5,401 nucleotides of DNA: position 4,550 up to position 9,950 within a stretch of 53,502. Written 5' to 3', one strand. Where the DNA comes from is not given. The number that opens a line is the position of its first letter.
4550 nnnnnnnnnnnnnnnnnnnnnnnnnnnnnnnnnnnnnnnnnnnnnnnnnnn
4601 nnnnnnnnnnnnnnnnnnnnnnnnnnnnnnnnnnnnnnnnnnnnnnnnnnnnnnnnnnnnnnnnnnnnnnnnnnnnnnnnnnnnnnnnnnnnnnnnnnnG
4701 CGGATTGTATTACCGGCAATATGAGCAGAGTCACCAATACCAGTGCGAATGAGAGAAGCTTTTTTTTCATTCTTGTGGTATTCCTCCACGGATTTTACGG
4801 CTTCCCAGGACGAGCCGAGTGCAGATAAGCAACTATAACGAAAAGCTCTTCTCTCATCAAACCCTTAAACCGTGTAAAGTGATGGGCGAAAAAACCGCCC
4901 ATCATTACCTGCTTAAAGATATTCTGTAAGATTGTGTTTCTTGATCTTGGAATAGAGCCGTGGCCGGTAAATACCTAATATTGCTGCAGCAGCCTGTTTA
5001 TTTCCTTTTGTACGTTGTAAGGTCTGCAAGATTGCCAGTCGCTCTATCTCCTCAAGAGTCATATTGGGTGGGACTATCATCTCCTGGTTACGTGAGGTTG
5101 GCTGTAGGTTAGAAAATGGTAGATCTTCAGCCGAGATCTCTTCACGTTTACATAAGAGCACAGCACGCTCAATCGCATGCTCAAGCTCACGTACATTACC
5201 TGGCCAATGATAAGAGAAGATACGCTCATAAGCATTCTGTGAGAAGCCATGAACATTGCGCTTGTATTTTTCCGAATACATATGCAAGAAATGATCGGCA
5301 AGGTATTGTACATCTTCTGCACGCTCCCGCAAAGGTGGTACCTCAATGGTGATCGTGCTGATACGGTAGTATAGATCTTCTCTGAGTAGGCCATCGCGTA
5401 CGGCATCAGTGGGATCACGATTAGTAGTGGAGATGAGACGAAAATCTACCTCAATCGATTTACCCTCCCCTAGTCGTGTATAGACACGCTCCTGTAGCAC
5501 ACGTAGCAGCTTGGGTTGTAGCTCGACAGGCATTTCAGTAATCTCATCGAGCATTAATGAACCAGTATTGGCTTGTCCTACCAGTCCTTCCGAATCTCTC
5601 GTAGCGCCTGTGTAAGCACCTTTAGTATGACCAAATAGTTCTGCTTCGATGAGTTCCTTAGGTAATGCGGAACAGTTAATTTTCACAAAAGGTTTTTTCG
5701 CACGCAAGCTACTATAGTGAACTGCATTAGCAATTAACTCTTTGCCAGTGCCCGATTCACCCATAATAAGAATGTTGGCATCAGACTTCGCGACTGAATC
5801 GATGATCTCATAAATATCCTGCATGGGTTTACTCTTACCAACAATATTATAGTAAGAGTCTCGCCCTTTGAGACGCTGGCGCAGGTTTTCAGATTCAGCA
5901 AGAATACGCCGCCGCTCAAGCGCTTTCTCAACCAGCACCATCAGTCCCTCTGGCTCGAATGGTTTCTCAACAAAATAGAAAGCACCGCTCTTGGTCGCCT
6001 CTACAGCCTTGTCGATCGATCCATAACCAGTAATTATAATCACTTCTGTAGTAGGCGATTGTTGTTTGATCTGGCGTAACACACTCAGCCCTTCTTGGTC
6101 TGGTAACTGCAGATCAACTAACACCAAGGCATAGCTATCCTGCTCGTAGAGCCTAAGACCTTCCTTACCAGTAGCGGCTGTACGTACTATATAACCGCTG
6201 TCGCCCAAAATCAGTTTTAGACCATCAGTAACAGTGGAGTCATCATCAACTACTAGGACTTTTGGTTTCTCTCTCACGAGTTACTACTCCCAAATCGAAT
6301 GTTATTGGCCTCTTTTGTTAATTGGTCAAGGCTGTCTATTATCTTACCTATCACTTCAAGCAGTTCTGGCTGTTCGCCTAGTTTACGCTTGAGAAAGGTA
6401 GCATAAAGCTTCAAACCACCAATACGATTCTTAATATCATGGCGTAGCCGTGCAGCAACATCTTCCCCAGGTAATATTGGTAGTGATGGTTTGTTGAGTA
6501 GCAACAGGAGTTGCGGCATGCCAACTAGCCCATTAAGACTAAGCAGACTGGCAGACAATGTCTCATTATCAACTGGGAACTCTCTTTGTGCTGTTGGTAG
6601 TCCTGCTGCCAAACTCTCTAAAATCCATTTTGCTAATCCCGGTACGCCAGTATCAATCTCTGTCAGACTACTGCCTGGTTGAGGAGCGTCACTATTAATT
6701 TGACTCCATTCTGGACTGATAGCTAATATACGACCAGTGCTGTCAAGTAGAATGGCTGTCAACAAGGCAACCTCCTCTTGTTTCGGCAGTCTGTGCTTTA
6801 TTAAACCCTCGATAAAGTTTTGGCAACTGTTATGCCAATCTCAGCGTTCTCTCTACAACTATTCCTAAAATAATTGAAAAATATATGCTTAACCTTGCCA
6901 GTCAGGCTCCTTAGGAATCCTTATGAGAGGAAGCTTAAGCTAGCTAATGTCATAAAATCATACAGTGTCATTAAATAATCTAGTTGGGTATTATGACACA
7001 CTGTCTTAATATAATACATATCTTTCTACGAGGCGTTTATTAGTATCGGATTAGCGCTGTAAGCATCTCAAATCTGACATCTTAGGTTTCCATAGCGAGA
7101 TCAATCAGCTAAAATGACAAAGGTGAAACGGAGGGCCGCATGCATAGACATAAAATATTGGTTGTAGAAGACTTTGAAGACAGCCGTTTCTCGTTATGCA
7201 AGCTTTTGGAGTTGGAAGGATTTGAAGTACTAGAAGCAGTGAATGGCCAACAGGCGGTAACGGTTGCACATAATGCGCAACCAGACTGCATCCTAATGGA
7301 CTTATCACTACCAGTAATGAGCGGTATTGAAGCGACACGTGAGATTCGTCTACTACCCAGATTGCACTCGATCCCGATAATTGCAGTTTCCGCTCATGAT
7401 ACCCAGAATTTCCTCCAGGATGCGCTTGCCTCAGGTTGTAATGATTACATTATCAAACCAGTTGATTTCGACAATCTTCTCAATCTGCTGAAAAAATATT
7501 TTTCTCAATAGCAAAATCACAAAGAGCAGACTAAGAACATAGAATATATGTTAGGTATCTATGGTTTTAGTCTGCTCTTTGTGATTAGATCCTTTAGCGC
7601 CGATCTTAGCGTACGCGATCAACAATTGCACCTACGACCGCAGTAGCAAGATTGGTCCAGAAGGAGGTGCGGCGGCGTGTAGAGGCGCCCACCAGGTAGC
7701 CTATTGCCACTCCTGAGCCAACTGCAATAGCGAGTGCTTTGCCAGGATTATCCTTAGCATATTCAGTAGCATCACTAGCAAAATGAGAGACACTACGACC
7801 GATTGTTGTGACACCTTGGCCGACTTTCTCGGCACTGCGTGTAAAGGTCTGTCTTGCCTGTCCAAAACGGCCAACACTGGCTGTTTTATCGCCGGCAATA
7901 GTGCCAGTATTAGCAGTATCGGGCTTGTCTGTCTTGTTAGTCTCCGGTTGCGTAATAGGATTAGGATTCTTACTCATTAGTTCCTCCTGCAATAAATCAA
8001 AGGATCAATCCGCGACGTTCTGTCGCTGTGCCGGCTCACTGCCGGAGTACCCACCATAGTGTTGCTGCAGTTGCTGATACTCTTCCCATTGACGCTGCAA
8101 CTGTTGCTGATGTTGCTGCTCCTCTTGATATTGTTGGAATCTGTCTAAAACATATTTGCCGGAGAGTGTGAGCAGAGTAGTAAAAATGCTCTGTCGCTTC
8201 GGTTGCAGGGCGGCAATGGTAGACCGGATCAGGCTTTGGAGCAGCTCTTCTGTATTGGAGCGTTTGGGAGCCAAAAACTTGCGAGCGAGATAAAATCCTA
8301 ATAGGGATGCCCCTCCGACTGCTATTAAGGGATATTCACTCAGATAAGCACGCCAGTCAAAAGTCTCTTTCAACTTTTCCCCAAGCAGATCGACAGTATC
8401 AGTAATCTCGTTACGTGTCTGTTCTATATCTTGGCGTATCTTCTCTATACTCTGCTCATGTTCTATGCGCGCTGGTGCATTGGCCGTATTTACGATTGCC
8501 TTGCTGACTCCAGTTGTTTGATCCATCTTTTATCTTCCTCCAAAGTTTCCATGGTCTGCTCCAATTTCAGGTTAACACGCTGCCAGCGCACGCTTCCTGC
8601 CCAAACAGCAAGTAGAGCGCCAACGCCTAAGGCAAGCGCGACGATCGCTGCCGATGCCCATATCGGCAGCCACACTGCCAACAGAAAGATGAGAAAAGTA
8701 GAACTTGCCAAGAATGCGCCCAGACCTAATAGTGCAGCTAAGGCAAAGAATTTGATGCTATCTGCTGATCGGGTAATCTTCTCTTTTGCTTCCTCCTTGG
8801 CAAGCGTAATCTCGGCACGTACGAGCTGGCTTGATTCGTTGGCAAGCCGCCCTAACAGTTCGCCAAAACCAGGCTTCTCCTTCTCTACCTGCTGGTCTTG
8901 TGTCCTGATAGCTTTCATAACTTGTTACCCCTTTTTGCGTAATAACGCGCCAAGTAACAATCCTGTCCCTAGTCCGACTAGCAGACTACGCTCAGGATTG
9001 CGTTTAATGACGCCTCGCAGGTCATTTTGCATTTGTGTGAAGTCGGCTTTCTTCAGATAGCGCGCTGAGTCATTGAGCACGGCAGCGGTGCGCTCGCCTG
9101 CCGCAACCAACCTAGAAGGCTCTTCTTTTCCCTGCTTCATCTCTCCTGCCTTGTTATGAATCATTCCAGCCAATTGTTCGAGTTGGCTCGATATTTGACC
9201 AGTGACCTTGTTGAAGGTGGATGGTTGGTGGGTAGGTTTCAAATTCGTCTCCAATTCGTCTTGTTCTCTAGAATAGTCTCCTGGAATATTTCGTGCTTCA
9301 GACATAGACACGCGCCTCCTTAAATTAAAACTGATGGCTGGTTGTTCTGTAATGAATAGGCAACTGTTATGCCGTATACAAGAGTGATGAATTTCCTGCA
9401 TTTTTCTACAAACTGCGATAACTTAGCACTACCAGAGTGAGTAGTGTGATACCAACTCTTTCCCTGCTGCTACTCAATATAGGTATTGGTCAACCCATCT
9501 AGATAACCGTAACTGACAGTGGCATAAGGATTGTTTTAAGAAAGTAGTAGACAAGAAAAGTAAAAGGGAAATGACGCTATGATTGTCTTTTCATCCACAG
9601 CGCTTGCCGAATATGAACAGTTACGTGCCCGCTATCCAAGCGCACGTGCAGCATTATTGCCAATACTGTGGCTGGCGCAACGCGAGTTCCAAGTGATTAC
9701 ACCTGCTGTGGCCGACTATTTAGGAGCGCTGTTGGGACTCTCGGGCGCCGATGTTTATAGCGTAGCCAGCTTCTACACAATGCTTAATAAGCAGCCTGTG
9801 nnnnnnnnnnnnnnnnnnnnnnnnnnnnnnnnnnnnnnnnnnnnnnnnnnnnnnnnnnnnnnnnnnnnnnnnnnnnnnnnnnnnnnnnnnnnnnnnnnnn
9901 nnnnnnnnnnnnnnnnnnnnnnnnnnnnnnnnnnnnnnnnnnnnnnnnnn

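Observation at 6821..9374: Two sigma-54-type promoters with an identical 15-nt core, next to their likely activator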

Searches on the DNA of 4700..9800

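Call 62: search_rna_families(source=window, start=4700, end=9800, threshold=evalue, max_evalue=1)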
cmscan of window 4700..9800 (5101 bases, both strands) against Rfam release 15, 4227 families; matches with E-value up to 1: 1.
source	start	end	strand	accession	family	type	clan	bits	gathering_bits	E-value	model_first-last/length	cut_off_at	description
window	7519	7582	+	RF04292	mir-379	Gene; miRNA;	CL00149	23.9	56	0.072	1-64/64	no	mir-379 microRNA precursor family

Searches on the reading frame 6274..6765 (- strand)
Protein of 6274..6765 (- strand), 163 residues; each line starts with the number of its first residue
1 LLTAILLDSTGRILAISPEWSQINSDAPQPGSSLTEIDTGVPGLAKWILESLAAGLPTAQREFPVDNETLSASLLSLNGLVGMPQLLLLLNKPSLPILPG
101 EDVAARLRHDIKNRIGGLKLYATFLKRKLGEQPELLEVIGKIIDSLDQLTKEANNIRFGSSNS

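Call 4: search_protein_families(library=pfam, proteins=[window:6274-6765:-], max_evalue=0.01)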
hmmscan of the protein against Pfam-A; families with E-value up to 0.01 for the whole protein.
window:6274-6765:- (163 aa): 1 family
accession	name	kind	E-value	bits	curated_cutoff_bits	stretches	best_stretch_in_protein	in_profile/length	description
PF00512.31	HisKA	-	8.9e-05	22.9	26.9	1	102-151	4-55/66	His Kinase A (phospho-acceptor) domain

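Call 53: search_protein_families(library=ncbifam, proteins=[window:6274-6765:-], max_evalue=0.01)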
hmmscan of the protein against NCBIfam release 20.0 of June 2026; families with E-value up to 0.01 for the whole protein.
window:6274-6765:- (163 aa): 1 family
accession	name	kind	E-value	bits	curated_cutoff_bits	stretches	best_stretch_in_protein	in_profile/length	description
NF008293.1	PRK11073.1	equivalog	0.0036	16.6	240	1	104-150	134-179/349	nitrogen regulation protein NR(II)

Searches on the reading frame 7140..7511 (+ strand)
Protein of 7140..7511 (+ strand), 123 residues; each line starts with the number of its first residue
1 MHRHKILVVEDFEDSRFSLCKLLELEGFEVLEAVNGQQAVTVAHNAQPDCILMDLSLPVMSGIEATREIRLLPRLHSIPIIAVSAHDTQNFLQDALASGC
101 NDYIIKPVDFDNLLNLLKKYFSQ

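Call 4: search_protein_families(library=pfam, proteins=[window:7140-7511:+], max_evalue=0.01)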
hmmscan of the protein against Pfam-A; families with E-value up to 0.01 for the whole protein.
window:7140-7511:+ (123 aa): 2 families
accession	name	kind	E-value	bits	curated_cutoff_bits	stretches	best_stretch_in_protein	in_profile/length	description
PF00072.30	Response_reg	-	5.9e-28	97.7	30.2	1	6-117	1-110/111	Response regulator receiver domain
PF20161.5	VpsR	-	0.00092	19.4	23.7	1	7-117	14-120/121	VpsR domain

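Call 53: search_protein_families(library=ncbifam, proteins=[window:7140-7511:+], max_evalue=0.01)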
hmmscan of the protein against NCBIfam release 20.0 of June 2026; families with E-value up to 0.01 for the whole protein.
window:7140-7511:+ (123 aa): 102 families (the best 25 are shown)
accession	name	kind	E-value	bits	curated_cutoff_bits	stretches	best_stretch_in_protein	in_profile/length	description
TIGR02154.1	PhoB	equivalog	2.3e-21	76.2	296.2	1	4-117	3-116/226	phosphate regulon transcriptional regulator PhoB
NF008318.0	PRK11107.1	equivalog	5.7e-21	74.3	890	1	6-122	670-786/920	two-component sensor histidine kinase BarA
NF008469.0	PRK11361.1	equivalog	6.2e-21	74.6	714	1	3-118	4-117/461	acetoacetate metabolism transcriptional regulator AtoC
NF007135.0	PRK09581.1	equivalog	2.2e-19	69.6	474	1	5-115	4-114/457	PleD family two-component system response regulator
NF047465.1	hybrid_HK_LvrA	exception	5.7e-19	67.6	1200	1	3-115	467-578/819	hybrid histidine kinase/response regulator LvrA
NF040689.1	MtrAB_MtrA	equivalog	6.1e-18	65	300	1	6-116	1-108/219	MtrAB system response regulator MtrA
NF045505.1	RR_RssB_Pseudo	equivalog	1.3e-17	64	700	1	4-110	6-110/394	two-component system response regulator RssB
NF041733.1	resp_reg_CseB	equivalog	3.5e-17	62.6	350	1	5-114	2-108/228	two-component system response regulator CseB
NF007969.0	PRK10693.1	equivalog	9.2e-17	61.1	329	1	4-113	8-116/337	two-component system response regulator RssB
NF040534.1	resp_reg_YycF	equivalog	2.5e-16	59.7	340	1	5-117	2-111/231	response regulator YycF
NF038297.2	hybrid_HK_HrmK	equivalog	2.9e-16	59.2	725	1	3-120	490-607/607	hybrid histidine kinase/response regulator HrmK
NF041367.1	CheY_Halo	equivalog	3.2e-16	59.7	200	1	6-117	1-110/114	chemotaxis protein CheY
NF053854.1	RespRegPhoBBctds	equivalog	3.2e-16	59.4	270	1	6-114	1-108/225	two-component system response regulator PhoB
TIGR02956.1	TMAO_torS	equivalog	1.9e-15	56.1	676.5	1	2-121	700-820/967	TMAO reductase system sensor histidine kinase/response regulator TorS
NF052313.1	T9SS_RR_PorX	equivalog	2.2e-15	56.4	300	1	5-121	2-116/513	T9SS response regulator signal transducer PorX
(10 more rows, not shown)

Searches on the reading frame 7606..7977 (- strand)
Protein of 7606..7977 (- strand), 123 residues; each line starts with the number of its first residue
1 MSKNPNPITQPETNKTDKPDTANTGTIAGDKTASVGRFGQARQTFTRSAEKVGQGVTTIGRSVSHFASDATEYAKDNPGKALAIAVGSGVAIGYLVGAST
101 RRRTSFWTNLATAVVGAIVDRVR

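Call 4: search_protein_families(library=pfam, proteins=[window:7606-7977:-], max_evalue=0.01)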
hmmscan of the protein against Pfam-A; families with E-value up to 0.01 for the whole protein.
window:7606-7977:- (123 aa): 1 family
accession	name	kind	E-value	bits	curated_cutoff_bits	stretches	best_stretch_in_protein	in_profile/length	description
PF19029.5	DUF883_C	-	9.1e-05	22.5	27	1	70-97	1-28/30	DUF883 C-terminal glycine zipper region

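Call 53: search_protein_families(library=ncbifam, proteins=[window:7606-7977:-], max_evalue=0.01)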
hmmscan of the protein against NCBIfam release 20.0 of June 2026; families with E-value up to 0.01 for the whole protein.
window:7606-7977:- (123 aa): 0 families

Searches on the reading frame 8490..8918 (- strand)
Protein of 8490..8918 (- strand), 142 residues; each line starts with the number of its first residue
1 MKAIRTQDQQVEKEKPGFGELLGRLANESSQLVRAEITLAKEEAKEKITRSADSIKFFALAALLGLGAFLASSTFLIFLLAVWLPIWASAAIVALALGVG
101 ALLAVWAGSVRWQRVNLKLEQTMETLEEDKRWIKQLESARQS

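Call 4: search_protein_families(library=pfam, proteins=[window:8490-8918:-], max_evalue=0.01)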
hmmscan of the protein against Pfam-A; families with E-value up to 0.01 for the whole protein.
window:8490-8918:- (142 aa): 1 family
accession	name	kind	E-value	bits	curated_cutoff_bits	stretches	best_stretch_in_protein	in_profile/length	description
PF07332.16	Phage_holin_3_6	-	8.7e-25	87.5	28.4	1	19-134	1-116/116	Putative Actinobacterial Holin-X, holin superfamily III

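Call 53: search_protein_families(library=ncbifam, proteins=[window:8490-8918:-], max_evalue=0.01)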
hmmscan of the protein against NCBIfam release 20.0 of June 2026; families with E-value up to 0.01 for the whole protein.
window:8490-8918:- (142 aa): 1 family
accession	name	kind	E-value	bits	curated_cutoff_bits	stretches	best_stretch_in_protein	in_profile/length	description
NF033634.1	SLATT_1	domain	0.00063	19.7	41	1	68-138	31-103/132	SLATT domain-containing protein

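Call 81: search_dna_similar(query=window:8490-8918:-, collection=plasmids, mode=protein, max_evalue=0.001, max_rows=25)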
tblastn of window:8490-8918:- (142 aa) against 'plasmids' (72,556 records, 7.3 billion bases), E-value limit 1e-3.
No match.
